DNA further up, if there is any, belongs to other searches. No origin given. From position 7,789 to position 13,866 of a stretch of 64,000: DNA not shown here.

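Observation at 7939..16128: Cytoplasmic AAA+ ATPase carrying Ig-like domains, 12 bp upstream of a 1925-aa repetitive surface protein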

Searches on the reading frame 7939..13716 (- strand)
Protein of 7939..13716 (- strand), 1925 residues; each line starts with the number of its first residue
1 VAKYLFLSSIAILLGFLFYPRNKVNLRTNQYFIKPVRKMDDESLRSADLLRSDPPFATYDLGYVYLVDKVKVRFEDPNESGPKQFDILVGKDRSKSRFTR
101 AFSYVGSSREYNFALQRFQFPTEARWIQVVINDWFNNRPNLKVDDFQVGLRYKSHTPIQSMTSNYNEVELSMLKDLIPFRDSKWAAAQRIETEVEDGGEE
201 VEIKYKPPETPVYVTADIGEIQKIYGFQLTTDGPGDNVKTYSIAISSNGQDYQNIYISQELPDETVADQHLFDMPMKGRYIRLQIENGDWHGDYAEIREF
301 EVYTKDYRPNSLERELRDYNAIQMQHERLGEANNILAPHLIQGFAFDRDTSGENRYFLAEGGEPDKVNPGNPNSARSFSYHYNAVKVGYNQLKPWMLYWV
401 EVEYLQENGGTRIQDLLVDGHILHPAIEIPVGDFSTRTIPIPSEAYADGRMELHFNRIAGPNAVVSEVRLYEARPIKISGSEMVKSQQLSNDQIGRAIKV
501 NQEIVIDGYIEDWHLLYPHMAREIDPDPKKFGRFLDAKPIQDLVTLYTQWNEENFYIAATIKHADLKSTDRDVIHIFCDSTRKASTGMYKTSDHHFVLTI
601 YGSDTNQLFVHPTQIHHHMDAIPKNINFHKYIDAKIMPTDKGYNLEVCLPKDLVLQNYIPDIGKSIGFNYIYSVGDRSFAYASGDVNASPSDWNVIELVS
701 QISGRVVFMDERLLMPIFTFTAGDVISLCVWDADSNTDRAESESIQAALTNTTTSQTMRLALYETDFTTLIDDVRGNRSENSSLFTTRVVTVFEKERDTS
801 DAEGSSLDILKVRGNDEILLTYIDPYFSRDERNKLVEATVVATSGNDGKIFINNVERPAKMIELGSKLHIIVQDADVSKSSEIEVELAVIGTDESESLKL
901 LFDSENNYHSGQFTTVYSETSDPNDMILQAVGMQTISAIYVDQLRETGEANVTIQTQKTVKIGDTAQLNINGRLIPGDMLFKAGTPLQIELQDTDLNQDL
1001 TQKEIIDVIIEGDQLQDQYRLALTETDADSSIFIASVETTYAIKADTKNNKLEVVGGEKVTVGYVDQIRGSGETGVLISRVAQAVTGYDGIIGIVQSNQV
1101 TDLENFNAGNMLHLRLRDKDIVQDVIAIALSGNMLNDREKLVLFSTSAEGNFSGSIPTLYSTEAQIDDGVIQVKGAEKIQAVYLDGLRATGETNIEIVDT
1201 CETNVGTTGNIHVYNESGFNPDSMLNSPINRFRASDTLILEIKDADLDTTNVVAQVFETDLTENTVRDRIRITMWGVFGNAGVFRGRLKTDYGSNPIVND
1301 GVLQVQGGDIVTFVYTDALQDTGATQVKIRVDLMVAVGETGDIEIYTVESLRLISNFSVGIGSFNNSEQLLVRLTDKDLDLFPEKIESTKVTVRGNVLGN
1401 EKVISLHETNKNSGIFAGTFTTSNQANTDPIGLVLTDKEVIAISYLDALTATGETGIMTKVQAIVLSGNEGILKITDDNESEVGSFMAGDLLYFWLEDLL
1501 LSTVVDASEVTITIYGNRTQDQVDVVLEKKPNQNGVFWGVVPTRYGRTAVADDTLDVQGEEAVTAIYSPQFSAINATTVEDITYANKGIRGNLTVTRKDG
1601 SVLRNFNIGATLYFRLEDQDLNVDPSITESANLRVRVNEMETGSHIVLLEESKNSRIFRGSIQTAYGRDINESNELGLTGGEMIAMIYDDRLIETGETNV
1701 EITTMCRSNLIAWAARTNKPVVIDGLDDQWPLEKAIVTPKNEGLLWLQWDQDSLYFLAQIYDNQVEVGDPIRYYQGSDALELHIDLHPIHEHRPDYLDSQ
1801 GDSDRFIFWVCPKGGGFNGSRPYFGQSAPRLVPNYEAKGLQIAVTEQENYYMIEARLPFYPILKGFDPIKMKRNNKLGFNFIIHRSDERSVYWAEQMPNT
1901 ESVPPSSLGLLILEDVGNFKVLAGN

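Call 5: search_protein_families(library=pfam, proteins=[window:7939-13716:-], max_evalue=0.1)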
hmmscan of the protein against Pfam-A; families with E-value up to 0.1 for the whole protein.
window:7939-13716:- (1925 aa): 4 families
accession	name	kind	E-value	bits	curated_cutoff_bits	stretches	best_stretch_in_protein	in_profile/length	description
PF00754.31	F5_F8_type_C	-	3.3e-16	60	28.2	2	210-300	33-127/127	F5/8 type C domain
PF22633.2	F5_F8_type_C_2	-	1.2e-10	42.3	27.8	2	209-283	17-91/91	NedA-like, galactose-binding domain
PF06452.16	CBM9_1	-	1.3e-10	41.9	23.4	2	1747-1888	37-153/185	Carbohydrate family 9 binding domain-like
PF21683.3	GpP-like_1st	-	0.0039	17.5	27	0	1017-1071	28-71/85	Mu phage baseplate assembly protein GpP-like, N-terminal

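Call 6: search_protein_families(library=ncbifam, proteins=[window:7939-13716:-], max_evalue=0.1)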
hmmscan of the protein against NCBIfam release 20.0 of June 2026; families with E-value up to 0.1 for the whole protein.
window:7939-13716:- (1925 aa): 1 family
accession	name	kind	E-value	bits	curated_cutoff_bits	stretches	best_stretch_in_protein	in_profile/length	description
NF052345.1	S_layer_anammox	exception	4.6e-15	54.1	1400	4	1254-1429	962-1130/1596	Kustd1514 family S-layer glycoprotein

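Call 17: search_solved_structures(query=window:7939-13716:-, max_evalue=1)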
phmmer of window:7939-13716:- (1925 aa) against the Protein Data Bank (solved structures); distinct sequences matched with E-value up to 1: 1.
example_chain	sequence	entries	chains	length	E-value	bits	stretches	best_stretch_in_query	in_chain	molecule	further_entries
2ed2_A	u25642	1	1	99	0.74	10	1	154-218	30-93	General transcription factor II-I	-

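Call 21: find_homologous_proteins(query=window:7939-13716:-)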
Query window:7939-13716:- (1925 aa): 144 proteins with E <= 0.001 among 3671 candidates; the best 120 are listed.
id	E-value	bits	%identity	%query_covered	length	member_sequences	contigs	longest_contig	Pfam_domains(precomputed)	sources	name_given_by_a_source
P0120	0.0e+0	4359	100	100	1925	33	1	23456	PF00754.32,PF06452.17,PF22633.4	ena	-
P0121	0.0e+0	3706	84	100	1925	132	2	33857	PF00754.32,PF06452.17,PF22633.4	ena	-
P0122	0.0e+0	3563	82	98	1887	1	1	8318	PF00754.32,PF06452.17,PF22633.4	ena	-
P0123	0.0e+0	3460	80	98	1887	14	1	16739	PF00754.32,PF06452.17,PF22633.4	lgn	-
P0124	0.0e+0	2056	50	99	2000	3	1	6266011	PF00754.32,PF06452.17,PF22633.4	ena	-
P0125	0.0e+0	2025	49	99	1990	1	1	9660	PF00754.32,PF06452.17,PF22633.4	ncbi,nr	ncbi:MAG: discoidin domain-containing protein [Candidatus Poribacteria bacterium]|nr:discoidin domai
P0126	0.0e+0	1995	48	99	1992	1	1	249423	PF00754.32,PF06452.17,PF22633.4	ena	-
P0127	0.0e+0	1989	49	99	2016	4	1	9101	PF00754.32,PF06452.17,PF22633.4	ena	-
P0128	0.0e+0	1969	48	99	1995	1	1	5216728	PF00754.32,PF06452.17,PF22633.4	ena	-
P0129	0.0e+0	1968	48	99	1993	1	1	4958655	PF00754.32,PF06452.17,PF22633.4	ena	-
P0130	0.0e+0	1964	48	99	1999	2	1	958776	PF00754.32,PF06452.17,PF22633.4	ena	-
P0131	0.0e+0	1962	48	99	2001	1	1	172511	PF00754.32,PF06452.17,PF22633.4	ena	-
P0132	0.0e+0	1962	48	100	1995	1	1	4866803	PF00754.32,PF06452.17,PF22633.4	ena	-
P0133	0.0e+0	1960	48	100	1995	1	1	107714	PF00754.32,PF06452.17,PF22633.4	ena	-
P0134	0.0e+0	1960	48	99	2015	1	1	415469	PF00754.32,PF06452.17,PF22633.4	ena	-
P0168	0.0e+0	1926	47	99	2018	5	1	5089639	PF00754.32,PF06452.17,PF22633.4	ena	-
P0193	0.0e+0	1889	47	99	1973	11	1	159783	PF00754.32,PF06452.17,PF22633.4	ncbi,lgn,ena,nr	ncbi:MAG: discoidin domain-containing protein [Candidatus Poribacteria bacterium]|nr:discoidin domai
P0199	0.0e+0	1763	45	99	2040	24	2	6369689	PF00754.32,PF06452.17,PF22633.4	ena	-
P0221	0.0e+0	1519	33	88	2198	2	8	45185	PF00754.32,PF06452.17,PF22633.4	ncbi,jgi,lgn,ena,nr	ncbi:MAG: discoidin domain-containing protein [Candidatus Poribacteria bacterium]|jgi:hypothetical p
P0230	0.0e+0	1409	40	99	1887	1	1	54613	PF00754.32,PF06452.17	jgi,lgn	jgi:hypothetical protein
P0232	0.0e+0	1344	41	52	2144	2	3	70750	PF00754.32,PF06452.17,PF22633.4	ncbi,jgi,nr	ncbi:hypothetical protein FJZ31_16530 [Candidatus Poribacteria bacterium]|nr:hypothetical protein [C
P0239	0.0e+0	1252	37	99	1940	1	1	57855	PF00754.32,PF06452.17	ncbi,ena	-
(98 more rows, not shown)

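Call 22: find_encoding_contigs(protein=P0168, flank=8000, max_places=2)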
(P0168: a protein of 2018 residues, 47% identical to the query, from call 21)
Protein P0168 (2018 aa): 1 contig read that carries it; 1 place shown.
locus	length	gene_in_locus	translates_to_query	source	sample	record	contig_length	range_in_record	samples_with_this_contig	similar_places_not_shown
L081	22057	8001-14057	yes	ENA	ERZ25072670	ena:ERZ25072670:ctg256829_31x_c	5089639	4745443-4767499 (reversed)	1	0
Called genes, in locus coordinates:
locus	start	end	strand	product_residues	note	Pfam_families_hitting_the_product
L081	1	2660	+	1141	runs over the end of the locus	PF23459:S1_RRP5 (faint), PF10592:AIPR, PF21710:Spt6_S1 (faint), PF00575:S1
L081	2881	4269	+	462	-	PF10592:AIPR, PF00313:CSD (weak)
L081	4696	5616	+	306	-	PF00581:Rhodanese, PF00899:ThiF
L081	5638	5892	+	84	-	PF00899:ThiF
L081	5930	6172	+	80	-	-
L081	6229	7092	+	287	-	PF00528:BPD_transp_1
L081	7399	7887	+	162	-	PF01467:CTP_transf_like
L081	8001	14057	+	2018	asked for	PF22633:F5_F8_type_C_2 (faint), PF00754:F5_F8_type_C (weak), PF06452:CBM9_1 (weak)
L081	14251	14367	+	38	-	-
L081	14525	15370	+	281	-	PF13385:Laminin_G_3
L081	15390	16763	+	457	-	PF00092:VWA (faint)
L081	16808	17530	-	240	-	PF00702:Hydrolase, PF13419:HAD_2, PF13242:Hydrolase_like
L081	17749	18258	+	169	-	PF01467:CTP_transf_like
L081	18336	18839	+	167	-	PF00589:Phage_integrase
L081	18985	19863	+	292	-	PF08450:SGL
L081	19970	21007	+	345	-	PF00294:PfkB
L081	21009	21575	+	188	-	PF08645:PNK3P, PF12710:HAD, PF13419:HAD_2 (weak), PF00702:Hydrolase (weak), PF13242:Hydrolase_like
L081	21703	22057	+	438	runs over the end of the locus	PF03446:NAD_binding_2 (weak), PF03721:UDPG_MGDP_dh_N, PF00984:UDPG_MGDP_dh, PF03720:UDPG_MGDP_dh_C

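Call 23: find_encoding_contigs(protein=P0128, flank=8000, max_places=2)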
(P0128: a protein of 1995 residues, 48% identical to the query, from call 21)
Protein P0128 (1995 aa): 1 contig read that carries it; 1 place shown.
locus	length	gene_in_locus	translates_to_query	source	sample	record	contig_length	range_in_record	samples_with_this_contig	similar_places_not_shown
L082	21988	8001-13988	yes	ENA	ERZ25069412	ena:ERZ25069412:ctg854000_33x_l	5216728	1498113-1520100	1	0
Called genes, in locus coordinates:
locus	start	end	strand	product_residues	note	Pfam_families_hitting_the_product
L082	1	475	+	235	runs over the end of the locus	-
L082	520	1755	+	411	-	-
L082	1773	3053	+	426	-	-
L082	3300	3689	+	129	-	PF03965:Penicillinase_R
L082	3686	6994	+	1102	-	PF05569:Peptidase_M56, PF00578:AhpC-TSA, PF08534:Redoxin (faint), PF13905:Thioredoxin_8 (faint)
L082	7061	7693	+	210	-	-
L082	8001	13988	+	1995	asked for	PF00754:F5_F8_type_C, PF22633:F5_F8_type_C_2 (weak), PF06452:CBM9_1 (weak)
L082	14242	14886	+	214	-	PF12804:NTP_transf_3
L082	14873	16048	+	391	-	PF03453:MoeA_N, PF00994:MoCF_biosynth, PF03454:MoeA_C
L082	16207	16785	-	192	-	PF13378:MR_MLE_C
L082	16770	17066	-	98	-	-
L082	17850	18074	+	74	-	-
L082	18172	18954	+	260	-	PF13676:TIR_2, PF13181:TPR_8 (faint), PF13424:TPR_12 (weak), PF13432:TPR_16 (weak), PF13414:TPR_11, PF13431:TPR_17, PF00515:TPR_1, PF07719:TPR_2 (weak)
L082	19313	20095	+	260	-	-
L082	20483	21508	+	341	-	PF12715:Abhydrolase_7, PF01738:DLH (weak), PF00561:Abhydrolase_1 (weak), PF05448:AXE1 (weak), PF00326:Peptidase_S9 (faint)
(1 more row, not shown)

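Call 25: find_encoding_contigs(protein=P0199, flank=8000, max_places=2)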
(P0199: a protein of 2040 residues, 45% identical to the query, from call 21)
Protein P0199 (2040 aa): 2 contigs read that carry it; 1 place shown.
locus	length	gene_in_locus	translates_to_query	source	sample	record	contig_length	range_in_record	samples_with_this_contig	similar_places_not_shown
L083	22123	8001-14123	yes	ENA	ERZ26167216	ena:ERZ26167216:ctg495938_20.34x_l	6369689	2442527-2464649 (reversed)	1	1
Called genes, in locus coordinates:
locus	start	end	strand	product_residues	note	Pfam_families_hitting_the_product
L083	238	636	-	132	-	PF13366:PDDEXK_3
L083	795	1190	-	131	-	PF14489:QueF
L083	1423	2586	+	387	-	PF00083:Sugar_tr, PF06779:MFS_4 (weak), PF07690:MFS_1, PF12832:MFS_1_like, PF07690:MFS_1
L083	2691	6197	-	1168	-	PF13424:TPR_12 (faint), PF00515:TPR_1 (faint), PF07719:TPR_2 (faint), PF13181:TPR_8 (faint), PF13414:TPR_11 (faint), PF14559:TPR_19 (weak), PF13517:FG-GAP_3, PF07593:UnbV_ASPIC, +3 more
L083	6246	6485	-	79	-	-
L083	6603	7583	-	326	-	PF08240:ADH_N, PF00107:ADH_zinc_N, PF13602:ADH_zinc_N_2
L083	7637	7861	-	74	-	-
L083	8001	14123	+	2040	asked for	PF22633:F5_F8_type_C_2 (faint), PF00754:F5_F8_type_C (weak), PF06452:CBM9_1 (weak)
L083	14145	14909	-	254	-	PF00248:Aldo_ket_red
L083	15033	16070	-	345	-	PF01408:GFO_IDH_MocA, PF02894:GFO_IDH_MocA_C, PF22725:GFO_IDH_MocA_C3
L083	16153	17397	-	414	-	PF01145:Band_7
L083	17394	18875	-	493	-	PF01145:Band_7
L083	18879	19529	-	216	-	-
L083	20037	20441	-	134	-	PF22550:CesT_Tir_1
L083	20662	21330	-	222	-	PF04012:PspA_IM30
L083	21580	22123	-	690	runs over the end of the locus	PF03190:Thioredox_DsbH, PF13899:Thioredoxin_7, PF07221:GlcNAc_2-epim (faint), PF07470:Glyco_hydro_88 (faint)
